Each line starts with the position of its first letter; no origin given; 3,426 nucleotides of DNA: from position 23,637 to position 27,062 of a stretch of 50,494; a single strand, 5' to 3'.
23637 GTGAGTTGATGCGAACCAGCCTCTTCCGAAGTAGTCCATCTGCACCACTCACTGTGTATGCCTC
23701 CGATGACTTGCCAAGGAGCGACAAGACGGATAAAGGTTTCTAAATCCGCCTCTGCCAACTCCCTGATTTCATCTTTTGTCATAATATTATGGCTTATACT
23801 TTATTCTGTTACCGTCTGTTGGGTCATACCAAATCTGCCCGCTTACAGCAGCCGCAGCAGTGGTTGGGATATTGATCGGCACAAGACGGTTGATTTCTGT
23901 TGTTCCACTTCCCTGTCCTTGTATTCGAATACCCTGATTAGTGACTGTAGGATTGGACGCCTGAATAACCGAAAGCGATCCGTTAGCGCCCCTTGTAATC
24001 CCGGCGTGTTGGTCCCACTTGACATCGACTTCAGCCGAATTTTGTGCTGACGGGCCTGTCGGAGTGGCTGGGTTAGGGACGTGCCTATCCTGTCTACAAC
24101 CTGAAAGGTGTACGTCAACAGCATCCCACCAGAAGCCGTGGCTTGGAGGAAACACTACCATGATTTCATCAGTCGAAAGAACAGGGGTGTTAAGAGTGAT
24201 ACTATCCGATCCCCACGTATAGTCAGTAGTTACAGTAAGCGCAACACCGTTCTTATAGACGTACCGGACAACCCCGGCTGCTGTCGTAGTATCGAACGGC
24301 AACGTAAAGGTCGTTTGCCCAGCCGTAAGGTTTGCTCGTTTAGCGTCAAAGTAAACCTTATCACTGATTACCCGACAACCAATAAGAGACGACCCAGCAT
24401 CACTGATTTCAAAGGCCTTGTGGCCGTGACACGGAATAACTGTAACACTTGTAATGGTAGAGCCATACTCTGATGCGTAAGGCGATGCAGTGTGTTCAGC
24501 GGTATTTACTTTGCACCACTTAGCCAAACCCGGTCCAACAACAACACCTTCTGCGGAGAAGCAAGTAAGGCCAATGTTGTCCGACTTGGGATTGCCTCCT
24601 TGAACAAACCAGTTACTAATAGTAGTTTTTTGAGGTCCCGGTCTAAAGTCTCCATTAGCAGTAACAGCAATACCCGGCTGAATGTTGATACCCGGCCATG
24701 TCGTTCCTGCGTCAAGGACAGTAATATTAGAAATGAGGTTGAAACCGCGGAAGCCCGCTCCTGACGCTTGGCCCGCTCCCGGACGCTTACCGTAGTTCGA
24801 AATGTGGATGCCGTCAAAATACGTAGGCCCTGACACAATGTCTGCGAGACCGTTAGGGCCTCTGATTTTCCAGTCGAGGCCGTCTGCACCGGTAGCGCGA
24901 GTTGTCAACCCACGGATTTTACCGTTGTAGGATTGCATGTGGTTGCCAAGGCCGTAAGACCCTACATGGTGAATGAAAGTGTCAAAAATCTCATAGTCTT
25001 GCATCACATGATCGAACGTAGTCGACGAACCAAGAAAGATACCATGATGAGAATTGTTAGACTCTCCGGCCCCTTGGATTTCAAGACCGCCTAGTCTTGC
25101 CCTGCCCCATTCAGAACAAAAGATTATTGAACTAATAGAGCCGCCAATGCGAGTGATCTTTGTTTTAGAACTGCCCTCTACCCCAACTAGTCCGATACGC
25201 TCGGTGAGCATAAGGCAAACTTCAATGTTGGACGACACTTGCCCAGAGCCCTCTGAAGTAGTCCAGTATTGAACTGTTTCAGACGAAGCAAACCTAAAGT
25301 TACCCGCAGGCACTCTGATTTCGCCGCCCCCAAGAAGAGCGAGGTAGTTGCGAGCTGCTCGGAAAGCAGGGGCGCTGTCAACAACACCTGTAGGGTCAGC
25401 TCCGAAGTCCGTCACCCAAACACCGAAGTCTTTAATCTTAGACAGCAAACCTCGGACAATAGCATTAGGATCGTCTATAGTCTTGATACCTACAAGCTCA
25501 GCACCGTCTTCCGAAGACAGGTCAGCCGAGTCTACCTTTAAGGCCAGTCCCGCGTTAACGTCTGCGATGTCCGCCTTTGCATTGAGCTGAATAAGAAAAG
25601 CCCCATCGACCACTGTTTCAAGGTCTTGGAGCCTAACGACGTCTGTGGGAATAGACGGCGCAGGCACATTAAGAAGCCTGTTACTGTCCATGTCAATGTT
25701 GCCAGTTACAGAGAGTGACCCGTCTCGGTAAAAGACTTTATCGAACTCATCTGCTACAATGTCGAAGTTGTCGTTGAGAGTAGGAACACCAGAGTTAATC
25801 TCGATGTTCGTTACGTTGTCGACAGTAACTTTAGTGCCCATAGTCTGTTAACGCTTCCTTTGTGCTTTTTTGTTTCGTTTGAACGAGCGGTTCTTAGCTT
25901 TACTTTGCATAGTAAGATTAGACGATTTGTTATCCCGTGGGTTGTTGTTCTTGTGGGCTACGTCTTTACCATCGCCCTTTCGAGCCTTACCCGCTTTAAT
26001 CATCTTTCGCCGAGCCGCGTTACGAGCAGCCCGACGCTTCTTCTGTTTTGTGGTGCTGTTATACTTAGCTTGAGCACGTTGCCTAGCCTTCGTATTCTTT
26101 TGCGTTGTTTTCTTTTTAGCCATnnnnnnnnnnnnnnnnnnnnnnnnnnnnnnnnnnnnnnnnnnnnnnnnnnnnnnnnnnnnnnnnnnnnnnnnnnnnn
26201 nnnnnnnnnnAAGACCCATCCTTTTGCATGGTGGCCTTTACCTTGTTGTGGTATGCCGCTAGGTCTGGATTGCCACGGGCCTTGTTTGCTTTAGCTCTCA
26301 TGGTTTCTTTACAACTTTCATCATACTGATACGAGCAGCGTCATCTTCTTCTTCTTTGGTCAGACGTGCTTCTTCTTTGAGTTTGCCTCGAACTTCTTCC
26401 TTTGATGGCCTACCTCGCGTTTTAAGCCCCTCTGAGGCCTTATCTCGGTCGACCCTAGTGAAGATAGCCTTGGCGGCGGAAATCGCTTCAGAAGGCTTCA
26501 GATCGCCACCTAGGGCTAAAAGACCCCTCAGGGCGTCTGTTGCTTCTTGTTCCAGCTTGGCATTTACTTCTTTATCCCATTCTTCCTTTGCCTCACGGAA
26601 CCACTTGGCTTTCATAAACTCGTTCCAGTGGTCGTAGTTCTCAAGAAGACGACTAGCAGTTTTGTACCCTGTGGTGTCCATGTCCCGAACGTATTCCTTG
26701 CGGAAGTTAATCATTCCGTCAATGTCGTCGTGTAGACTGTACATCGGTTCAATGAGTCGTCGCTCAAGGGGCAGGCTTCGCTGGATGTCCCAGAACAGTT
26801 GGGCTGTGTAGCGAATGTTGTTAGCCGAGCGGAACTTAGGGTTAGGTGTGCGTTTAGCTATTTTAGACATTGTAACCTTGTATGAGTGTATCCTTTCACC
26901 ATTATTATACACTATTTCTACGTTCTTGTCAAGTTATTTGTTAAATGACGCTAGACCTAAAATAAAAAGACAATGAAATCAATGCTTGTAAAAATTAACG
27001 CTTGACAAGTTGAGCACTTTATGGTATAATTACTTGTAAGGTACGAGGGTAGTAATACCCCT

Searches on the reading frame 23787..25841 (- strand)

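Call 24: search_protein_families(library=phrogs, proteins=[window:23787-25841:-], max_evalue=0.001)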
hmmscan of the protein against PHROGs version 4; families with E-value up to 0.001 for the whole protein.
window:23787-25841:- (684 aa): 9 families
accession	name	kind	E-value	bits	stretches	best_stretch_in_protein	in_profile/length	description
phrog_28781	-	tail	9.6e-08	31.6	1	106-196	138-226/644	tail spike protein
phrog_17587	-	tail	6.1e-07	29.3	1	20-77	15-74/641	tail fiber protein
phrog_2234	-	tail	1.8e-06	27.9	1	135-208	179-241/757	tail spike protein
phrog_6122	-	unknown function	9e-05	23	1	37-79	138-180/290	-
phrog_4250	-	tail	9.3e-05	22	1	143-269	223-337/786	EPS depolymerase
phrog_2710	-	tail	0.00011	21.7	0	505-562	195-247/781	tail fiber protein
phrog_25848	-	tail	0.00013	21.4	1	27-83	200-256/598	tail fiber protein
phrog_4775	-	connector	0.00014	21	1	132-207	125-195/876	pre-neck appendage protein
phrog_25416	-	head and packaging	0.0007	20.7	0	506-561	100-154/159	virion structural protein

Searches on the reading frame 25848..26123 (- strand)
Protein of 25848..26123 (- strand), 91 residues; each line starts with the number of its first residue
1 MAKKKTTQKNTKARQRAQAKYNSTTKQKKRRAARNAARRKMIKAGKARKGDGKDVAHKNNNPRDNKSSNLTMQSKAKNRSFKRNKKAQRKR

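Call 19: search_protein_families(library=pfam, proteins=[window:25848-26123:-], max_evalue=0.05)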
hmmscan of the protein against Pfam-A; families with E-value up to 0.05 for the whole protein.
window:25848-26123:- (91 aa): 1 family
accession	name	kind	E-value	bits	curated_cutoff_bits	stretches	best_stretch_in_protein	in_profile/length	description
PF13392.12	HNH_3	-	0.00011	22.2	24.8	1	51-78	17-44/46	HNH endonuclease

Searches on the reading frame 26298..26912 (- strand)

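Call 19: search_protein_families(library=pfam, proteins=[window:26298-26912:-], max_evalue=0.05)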
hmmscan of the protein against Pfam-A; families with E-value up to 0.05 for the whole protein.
window:26298-26912:- (204 aa): 0 families

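Call 24: search_protein_families(library=phrogs, proteins=[window:26298-26912:-], max_evalue=0.001)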
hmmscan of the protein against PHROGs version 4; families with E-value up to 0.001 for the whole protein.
window:26298-26912:- (204 aa): 1 family
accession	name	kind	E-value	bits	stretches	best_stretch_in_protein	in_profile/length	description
phrog_8035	-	unknown function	6.3e-15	56.2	1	27-197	7-163/166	-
